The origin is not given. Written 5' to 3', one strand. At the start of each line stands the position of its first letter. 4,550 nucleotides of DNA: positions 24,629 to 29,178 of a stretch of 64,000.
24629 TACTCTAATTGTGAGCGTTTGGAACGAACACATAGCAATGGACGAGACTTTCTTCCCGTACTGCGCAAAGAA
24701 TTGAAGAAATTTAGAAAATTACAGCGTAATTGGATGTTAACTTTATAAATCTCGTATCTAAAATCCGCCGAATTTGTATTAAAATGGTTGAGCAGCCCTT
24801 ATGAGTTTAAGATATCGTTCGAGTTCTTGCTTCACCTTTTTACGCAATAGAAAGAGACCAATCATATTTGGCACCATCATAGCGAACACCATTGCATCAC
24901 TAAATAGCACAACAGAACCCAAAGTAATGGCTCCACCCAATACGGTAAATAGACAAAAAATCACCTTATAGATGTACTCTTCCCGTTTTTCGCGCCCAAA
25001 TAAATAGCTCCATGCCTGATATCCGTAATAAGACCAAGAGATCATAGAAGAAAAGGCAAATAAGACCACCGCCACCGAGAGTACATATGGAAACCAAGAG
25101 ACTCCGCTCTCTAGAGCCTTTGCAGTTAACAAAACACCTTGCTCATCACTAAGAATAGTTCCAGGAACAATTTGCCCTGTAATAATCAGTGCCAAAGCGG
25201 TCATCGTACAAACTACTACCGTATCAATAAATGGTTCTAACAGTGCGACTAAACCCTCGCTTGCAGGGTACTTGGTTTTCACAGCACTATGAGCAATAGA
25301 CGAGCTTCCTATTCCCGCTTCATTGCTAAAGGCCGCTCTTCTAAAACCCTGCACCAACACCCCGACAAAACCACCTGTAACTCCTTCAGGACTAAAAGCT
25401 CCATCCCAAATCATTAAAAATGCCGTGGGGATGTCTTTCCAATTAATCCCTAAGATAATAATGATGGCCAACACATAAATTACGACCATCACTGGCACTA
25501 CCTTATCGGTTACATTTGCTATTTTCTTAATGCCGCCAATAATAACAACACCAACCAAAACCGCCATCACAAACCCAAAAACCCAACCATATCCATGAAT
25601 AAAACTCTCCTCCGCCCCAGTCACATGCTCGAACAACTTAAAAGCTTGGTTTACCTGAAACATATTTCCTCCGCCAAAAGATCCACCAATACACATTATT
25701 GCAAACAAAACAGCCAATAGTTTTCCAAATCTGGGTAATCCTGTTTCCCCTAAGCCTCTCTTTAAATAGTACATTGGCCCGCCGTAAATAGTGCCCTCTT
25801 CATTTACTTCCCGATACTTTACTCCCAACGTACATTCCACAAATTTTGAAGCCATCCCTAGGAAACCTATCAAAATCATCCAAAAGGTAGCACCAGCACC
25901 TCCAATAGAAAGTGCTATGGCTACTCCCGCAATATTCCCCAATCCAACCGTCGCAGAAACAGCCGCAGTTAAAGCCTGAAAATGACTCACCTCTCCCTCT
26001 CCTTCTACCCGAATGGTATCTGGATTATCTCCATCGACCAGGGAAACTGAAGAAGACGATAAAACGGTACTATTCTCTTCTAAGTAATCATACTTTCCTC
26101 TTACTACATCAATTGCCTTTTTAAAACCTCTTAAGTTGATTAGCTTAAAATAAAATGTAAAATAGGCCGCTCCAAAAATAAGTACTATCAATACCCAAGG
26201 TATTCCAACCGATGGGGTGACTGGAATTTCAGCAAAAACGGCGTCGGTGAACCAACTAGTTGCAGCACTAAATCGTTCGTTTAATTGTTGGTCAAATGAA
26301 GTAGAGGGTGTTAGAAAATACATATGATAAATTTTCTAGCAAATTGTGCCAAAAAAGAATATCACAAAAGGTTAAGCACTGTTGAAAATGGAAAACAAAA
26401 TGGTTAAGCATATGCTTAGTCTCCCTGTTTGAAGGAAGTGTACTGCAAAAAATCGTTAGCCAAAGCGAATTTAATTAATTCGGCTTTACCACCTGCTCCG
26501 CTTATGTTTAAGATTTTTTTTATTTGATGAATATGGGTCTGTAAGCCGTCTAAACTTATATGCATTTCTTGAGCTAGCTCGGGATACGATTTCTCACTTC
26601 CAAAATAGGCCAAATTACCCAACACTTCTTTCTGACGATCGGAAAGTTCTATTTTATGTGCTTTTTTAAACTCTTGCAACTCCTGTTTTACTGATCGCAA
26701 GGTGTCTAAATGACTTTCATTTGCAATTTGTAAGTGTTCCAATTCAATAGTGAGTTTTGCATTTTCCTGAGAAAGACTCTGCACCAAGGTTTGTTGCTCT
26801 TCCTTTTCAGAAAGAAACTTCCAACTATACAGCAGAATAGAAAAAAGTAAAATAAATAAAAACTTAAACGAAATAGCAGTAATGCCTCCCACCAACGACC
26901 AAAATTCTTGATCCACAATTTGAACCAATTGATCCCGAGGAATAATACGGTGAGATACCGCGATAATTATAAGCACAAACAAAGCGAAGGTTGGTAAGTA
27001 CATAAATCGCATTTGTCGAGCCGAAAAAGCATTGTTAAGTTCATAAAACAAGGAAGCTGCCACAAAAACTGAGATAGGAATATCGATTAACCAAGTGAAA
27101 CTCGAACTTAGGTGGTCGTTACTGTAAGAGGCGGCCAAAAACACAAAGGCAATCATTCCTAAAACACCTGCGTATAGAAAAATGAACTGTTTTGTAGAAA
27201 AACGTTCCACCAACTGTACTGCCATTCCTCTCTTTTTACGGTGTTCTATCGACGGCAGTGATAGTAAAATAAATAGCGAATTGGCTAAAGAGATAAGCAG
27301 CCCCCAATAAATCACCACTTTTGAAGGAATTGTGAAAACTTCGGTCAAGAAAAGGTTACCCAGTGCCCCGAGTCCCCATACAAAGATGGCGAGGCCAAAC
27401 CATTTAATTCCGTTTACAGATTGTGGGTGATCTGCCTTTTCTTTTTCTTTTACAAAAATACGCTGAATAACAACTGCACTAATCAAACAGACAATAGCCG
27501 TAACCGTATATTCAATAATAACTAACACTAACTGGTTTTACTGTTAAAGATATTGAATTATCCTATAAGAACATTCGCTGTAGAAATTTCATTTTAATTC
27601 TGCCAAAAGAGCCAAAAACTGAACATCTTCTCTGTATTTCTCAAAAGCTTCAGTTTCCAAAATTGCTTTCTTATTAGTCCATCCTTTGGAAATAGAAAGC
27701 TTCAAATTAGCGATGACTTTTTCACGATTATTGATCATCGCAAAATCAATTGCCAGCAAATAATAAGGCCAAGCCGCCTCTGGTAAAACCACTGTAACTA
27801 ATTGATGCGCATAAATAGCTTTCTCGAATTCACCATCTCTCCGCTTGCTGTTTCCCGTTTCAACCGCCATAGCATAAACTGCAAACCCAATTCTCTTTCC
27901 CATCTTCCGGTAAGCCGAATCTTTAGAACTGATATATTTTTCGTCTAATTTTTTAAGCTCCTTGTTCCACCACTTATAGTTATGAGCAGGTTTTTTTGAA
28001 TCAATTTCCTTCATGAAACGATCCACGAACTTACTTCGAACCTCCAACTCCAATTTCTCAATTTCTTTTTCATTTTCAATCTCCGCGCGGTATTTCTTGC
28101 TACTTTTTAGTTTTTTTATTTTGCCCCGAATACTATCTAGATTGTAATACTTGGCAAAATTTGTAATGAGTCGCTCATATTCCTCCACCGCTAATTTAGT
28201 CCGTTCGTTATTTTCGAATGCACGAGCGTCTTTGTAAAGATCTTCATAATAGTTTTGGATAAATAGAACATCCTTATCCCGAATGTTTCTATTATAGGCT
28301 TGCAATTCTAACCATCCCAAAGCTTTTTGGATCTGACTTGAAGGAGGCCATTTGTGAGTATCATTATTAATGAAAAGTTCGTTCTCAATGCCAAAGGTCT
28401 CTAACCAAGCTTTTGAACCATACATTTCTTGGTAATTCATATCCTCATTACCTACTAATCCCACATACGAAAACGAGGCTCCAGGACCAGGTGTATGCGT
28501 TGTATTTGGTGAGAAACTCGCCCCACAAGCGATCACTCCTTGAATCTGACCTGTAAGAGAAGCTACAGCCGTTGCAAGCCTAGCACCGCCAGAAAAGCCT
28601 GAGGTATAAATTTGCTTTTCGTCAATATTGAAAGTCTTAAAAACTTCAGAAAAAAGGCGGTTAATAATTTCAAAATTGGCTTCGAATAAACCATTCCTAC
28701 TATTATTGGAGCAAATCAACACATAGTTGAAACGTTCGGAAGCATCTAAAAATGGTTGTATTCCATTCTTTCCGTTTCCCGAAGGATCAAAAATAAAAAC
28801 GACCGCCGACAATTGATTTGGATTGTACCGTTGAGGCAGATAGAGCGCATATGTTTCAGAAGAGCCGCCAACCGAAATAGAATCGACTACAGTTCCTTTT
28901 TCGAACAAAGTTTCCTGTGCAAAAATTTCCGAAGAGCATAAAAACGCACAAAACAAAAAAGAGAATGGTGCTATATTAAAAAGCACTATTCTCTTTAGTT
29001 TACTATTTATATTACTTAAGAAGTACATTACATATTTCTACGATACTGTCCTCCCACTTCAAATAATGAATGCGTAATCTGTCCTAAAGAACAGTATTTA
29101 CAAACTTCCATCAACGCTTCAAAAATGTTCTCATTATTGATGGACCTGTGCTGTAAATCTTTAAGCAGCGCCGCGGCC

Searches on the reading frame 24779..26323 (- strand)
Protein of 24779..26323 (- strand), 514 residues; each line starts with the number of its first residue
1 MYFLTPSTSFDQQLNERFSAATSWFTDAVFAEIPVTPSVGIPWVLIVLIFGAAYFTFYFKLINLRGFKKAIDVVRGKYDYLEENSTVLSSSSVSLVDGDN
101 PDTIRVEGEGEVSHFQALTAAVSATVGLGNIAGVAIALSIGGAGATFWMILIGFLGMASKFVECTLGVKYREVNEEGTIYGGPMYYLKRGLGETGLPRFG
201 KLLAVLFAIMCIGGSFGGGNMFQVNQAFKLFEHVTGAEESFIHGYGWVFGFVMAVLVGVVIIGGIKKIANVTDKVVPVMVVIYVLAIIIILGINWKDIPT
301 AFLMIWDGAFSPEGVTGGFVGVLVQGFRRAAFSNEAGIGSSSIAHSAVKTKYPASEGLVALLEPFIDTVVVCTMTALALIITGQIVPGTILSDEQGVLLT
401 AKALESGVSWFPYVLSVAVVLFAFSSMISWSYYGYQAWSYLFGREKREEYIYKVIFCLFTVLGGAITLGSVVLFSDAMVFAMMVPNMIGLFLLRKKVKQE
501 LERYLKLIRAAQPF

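Call 37: search_protein_families(library=pfam, proteins=[window:24779-26323:-], max_evalue=0.001)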
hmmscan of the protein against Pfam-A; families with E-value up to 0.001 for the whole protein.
window:24779-26323:- (514 aa): 1 family
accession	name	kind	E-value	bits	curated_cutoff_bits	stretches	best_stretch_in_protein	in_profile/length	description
PF01235.23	Na_Ala_symp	-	1.2e-121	407.1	24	1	107-509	8-384/392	Sodium:alanine symporter family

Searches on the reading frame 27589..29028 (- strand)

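Call 37: search_protein_families(library=pfam, proteins=[window:27589-29028:-], max_evalue=0.001)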
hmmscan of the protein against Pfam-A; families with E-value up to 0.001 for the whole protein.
window:27589-29028:- (479 aa): 1 family
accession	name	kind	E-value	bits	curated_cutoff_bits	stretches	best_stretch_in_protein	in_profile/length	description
PF02230.22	Abhydrolase_2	-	0.0004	20.7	23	0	110-182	78-150/217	Phospholipase/Carboxylesterase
